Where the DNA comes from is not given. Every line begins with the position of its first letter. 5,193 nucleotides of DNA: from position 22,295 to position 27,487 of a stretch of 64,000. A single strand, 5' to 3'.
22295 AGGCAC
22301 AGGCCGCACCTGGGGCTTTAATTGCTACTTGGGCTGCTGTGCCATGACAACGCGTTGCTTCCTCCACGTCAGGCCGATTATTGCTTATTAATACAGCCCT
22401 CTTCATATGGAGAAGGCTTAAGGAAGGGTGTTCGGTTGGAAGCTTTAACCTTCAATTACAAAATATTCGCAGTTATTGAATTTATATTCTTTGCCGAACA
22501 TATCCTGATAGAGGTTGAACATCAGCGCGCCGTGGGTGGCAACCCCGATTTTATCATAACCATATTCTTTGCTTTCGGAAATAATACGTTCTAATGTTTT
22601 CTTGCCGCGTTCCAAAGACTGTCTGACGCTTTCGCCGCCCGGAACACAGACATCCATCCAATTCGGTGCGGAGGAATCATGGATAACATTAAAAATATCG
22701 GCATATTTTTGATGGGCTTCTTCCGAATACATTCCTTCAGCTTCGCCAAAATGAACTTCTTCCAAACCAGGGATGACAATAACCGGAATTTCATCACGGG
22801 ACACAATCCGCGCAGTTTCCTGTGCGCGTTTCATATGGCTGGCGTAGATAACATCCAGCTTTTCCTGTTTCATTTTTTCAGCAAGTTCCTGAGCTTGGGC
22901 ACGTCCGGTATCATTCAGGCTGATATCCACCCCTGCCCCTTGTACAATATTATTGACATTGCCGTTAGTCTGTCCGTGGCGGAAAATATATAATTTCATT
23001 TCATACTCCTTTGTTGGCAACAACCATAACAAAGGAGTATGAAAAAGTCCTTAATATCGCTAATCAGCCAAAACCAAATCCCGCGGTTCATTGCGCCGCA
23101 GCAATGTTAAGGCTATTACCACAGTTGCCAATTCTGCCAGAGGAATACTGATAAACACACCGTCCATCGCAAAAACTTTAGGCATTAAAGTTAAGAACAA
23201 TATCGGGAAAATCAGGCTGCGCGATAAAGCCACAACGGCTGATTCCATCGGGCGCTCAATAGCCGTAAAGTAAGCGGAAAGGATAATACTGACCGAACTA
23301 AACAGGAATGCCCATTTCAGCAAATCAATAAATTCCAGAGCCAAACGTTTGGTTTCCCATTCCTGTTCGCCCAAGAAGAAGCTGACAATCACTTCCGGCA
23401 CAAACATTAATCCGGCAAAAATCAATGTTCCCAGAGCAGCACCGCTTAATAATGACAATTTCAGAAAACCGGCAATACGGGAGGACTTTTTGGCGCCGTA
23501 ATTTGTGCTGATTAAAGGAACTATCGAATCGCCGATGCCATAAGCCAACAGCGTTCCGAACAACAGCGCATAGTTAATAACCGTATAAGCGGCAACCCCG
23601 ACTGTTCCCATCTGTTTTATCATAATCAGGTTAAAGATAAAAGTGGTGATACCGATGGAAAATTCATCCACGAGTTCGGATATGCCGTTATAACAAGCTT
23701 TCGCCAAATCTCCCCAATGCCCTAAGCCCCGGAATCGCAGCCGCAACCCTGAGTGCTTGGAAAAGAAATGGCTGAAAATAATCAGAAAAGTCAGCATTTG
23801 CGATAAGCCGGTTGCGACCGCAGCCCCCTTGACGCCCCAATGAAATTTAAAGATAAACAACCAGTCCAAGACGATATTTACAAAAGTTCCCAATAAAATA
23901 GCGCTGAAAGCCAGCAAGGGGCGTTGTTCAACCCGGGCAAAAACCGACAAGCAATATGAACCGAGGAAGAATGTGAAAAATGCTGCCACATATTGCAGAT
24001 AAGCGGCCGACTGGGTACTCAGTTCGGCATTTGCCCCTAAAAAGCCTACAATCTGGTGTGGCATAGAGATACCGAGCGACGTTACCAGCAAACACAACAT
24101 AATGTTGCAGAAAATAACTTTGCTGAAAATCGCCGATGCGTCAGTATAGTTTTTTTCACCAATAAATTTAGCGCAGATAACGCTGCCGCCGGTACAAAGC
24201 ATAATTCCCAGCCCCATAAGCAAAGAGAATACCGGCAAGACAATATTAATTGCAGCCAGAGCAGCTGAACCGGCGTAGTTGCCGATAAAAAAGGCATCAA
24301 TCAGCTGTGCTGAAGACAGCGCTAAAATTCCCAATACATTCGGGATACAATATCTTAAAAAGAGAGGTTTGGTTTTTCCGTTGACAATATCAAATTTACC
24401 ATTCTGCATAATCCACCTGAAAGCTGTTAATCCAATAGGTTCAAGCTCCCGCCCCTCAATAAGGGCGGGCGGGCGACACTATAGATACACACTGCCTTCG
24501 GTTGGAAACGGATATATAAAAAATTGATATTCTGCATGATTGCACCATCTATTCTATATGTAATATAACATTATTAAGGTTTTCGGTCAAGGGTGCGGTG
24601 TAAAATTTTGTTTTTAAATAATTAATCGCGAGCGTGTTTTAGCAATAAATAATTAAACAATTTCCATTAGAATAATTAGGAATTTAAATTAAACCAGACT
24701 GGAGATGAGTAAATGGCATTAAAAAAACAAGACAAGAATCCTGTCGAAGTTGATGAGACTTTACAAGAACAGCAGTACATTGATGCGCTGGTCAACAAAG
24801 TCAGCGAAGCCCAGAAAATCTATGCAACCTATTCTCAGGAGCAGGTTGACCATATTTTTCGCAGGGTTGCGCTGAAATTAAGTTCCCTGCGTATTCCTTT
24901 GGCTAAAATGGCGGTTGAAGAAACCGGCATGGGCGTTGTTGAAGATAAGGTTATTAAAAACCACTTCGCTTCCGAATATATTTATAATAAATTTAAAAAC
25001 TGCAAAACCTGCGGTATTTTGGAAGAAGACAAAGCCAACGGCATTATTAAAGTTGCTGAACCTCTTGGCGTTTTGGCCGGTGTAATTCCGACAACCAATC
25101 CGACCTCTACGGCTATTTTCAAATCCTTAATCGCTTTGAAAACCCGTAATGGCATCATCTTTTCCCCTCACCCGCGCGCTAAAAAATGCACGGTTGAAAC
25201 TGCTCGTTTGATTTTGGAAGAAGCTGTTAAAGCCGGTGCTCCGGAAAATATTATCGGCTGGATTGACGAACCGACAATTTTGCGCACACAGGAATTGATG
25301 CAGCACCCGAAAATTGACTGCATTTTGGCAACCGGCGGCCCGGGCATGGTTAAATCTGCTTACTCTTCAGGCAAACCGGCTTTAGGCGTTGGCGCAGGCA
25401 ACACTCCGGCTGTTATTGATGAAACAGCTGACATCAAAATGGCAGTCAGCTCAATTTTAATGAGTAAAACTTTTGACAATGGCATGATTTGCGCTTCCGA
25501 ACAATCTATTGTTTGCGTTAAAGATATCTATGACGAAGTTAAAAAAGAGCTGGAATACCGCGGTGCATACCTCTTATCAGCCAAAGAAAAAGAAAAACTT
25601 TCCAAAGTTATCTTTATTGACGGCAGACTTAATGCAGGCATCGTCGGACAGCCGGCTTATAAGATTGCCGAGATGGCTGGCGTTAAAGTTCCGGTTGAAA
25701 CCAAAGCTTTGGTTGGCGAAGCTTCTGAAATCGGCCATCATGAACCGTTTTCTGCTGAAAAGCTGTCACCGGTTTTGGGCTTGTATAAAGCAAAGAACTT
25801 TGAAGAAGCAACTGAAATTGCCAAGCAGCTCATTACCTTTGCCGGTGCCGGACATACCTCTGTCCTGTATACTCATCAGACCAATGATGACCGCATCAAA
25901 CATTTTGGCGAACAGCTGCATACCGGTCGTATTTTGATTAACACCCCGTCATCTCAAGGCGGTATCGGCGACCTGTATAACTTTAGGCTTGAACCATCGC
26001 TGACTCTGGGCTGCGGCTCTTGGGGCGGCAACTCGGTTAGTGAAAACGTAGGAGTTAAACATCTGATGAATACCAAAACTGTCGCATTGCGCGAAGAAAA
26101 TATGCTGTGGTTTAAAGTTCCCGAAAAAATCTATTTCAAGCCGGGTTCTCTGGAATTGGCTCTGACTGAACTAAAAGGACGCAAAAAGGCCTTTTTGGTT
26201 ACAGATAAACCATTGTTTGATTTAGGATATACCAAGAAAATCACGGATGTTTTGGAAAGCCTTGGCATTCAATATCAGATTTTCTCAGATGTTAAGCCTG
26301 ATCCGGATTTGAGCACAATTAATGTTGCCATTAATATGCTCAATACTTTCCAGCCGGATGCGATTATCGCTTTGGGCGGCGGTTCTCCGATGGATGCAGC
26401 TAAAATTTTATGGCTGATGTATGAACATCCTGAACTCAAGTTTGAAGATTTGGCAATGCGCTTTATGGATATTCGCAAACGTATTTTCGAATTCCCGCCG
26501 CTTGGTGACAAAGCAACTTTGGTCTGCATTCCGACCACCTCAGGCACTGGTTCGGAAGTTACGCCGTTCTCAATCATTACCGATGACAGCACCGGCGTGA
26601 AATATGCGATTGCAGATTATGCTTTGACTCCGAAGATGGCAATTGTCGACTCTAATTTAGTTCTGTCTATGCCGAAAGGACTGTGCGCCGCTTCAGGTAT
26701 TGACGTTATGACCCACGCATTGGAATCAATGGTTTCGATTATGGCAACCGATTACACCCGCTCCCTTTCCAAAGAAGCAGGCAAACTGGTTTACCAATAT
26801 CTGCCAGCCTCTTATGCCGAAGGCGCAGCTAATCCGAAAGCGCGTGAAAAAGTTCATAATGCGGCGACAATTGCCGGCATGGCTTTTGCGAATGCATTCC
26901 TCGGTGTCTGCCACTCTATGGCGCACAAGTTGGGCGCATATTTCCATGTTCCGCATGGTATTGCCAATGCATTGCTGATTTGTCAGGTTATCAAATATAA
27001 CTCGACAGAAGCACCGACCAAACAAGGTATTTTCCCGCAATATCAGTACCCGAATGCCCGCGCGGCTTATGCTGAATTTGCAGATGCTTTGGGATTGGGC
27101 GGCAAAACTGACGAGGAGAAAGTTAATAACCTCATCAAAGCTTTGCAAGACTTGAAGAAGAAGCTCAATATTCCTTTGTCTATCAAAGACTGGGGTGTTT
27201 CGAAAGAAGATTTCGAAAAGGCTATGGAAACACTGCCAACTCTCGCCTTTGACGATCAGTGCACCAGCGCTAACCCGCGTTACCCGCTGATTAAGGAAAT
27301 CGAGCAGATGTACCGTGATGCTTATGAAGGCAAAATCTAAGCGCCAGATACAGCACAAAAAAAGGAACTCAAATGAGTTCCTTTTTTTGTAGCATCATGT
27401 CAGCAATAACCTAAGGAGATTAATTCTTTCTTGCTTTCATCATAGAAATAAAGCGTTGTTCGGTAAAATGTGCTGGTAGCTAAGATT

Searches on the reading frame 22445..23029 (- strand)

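Call 14: search_protein_families(library=ncbifam, proteins=[window:22445-23029:-], max_evalue=0.00001)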
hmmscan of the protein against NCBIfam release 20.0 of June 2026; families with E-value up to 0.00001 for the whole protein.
window:22445-23029:- (194 aa): 19 families
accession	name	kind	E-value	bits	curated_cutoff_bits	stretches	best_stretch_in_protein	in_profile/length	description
TIGR03162.1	ribazole_cobC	equivalog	3.2e-25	88.6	162.9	1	13-177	1-155/176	alpha-ribazole phosphatase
NF005567.0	PRK07238.1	equivalog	1.8e-21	76.9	326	1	11-154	178-317/378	bifunctional RNase H/acid phosphatase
NF011580.0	PRK15004.1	equivalog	6.6e-20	72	250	1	11-154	1-140/203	adenosylcobalamin/alpha-ribazole phosphatase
NF045917.1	PhserinePhPspA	equivalog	2.9e-19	69.6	350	1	11-155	2-142/211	phosphoserine phosphatase PspA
TIGR03848.1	MSMEG_4193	subfamily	5e-18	65.3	203.85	1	15-179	4-165/204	MSMEG_4193 family putative phosphomutase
NF002339.0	PRK01295.1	equivalog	2.5e-14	53.2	316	1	12-167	4-159/206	2,3-bisphosphoglycerate-dependent phosphoglycerate mutase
NF038349.1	dPGM_arch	equivalog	1.6e-13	51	225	1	16-108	4-98/194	2,3-diphosphoglycerate-dependent phosphoglycerate mutase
TIGR01258.1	pgm_1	subfamily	3.4e-13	49.6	81.7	1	11-111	1-106/245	2,3-bisphosphoglycerate-dependent phosphoglycerate mutase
NF002217.0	PRK01112.1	equivalog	5.1e-13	48.9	320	1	12-75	3-65/228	2,3-bisphosphoglycerate-dependent phosphoglycerate mutase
NF010713.0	PRK14115.1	equivalog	1.3e-12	47.5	305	1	11-111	2-107/248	2,3-diphosphoglycerate-dependent phosphoglycerate mutase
NF002901.0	PRK03482.1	equivalog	6.3e-12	45.6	261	1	12-150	3-137/215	2,3-diphosphoglycerate-dependent phosphoglycerate mutase GpmB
NF010718.0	PRK14120.1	equivalog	3.1e-11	43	366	1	10-111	4-110/249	phosphoglyceromutase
NF009994.0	PRK13463.1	equivalog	4.3e-11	43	277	1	12-115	4-107/203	phosphoserine phosphatase 1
NF010717.0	PRK14119.1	equivalog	1.4e-10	41.1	378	1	12-111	3-107/228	2,3-diphosphoglycerate-dependent phosphoglycerate mutase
NF010714.0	PRK14116.1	equivalog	9.9e-10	38.3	401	1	12-111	3-107/229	2,3-diphosphoglycerate-dependent phosphoglycerate mutase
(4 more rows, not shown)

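Call 47: search_protein_families(library=pfam, proteins=[window:22445-23029:-], max_evalue=0.001)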
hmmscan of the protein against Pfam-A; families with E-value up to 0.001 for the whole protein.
window:22445-23029:- (194 aa): 1 family
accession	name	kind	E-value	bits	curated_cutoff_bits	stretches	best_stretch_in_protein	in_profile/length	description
PF00300.27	His_Phos_1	-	3.5e-39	134.9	21.7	1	13-183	1-164/194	Histidine phosphatase superfamily (branch 1)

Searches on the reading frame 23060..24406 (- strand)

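Call 14: search_protein_families(library=ncbifam, proteins=[window:23060-24406:-], max_evalue=0.00001)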
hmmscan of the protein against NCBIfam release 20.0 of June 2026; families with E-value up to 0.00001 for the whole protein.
window:23060-24406:- (448 aa): 7 families
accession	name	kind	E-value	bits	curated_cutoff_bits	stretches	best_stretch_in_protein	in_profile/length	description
NF007130.1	PRK09575.1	equivalog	2e-60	205.3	445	1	16-438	8-429/435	MATE family efflux transporter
NF000217.1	MATE_multi_FepA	equivalog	1.3e-55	189.2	900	1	12-429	13-428/443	multidrug efflux MATE transporter FepA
TIGR00797.1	matE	subfamily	8.9e-45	153.3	147.4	1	22-414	1-390/396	MATE family efflux transporter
NF000131.1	MATE_multi_MepA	equivalog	6.3e-30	104.8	850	1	17-433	19-431/451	multidrug efflux MATE transporter MepA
NF041801.1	MATE_SolL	equivalog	2.5e-24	85.9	780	1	17-439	23-449/458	solanimycin export family MATE transporter SolL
NF041358.1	GntT_guanitoxin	equivalog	7.1e-16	58.2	525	1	15-384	14-382/438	guanitoxin biosynthesis MATE family efflux transporter GntT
NF052396.1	MATE_WgkD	equivalog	1.4e-11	44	510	1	19-352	8-340/428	tryglysin-associated MATE efflux transporter WgkD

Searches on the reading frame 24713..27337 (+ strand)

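Call 14: search_protein_families(library=ncbifam, proteins=[window:24713-27337:+], max_evalue=0.00001)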
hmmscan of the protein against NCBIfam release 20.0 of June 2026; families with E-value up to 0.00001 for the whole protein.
window:24713-27337:+ (875 aa): 46 families (the best 25 are shown)
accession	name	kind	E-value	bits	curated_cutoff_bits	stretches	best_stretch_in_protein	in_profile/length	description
NF010378.0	PRK13805.1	equivalog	0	1405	951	1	14-874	7-867/872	bifunctional acetaldehyde-CoA/alcohol dehydrogenase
TIGR02518.1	EutH_ACDH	equivalog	2.8e-163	544.3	620.1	1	16-459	3-443/488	acetaldehyde dehydrogenase (acetylating)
NF047625.1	AcylSulfactDhSauS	equivalog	1.1e-112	377.2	600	1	19-459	2-442/464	acylating sulfoacetaldehyde dehydrogenase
TIGR02638.1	lactal_redase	equivalog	1.2e-84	284.3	523.15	1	468-867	5-379/379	lactaldehyde reductase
NF011927.0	PRK15398.1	subfamily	2.8e-82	276.9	403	1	21-416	36-423/465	aldehyde dehydrogenase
NF007911.0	PRK10624.1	equivalog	1e-78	265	537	1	473-871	11-382/382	lactaldehyde reductase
NF041833.1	Fe_ADH_ErcA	equivalog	1.3e-76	258.2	550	1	486-870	26-381/382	alcohol dehydrogenase-like regulatory protein ErcA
NF007363.0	PRK09860.1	equivalog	5.9e-64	216.6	581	1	489-870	30-382/383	L-threonine dehydrogenase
NF053866.1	CholDhdGbsBBac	equivalog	2.6e-63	214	550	1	463-871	8-391/392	choline dehydrogenase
NF058672.1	4HyButDHCUPNE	equivalog_domain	2e-50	172.1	500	1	473-868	10-375/378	4-hydroxybutyrate dehydrogenase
NF011998.0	PRK15454.1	equivalog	6.6e-50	170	556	1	466-765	23-312/395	ethanolamine utilization ethanol dehydrogenase EutG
NF050025.1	SulfAcetaldRedSarD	equivalog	7.5e-50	169.9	700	1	473-866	11-380/385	sulfoacetaldehyde reductase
TIGR03405.1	Phn_Fe-ADH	equivalog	2.5e-49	168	423.7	1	469-795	3-322/355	iron-containing alcohol dehydrogenase PsrA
TIGR04266.1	NDMA_methanol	equivalog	3.5e-24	85.4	625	1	489-764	37-304/420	NDMA-dependent methanol dehydrogenase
NF040648.1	lactal_redase_Meth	equivalog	1e-17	64.3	650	1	20-280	32-294/463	lactaldehyde dehydrogenase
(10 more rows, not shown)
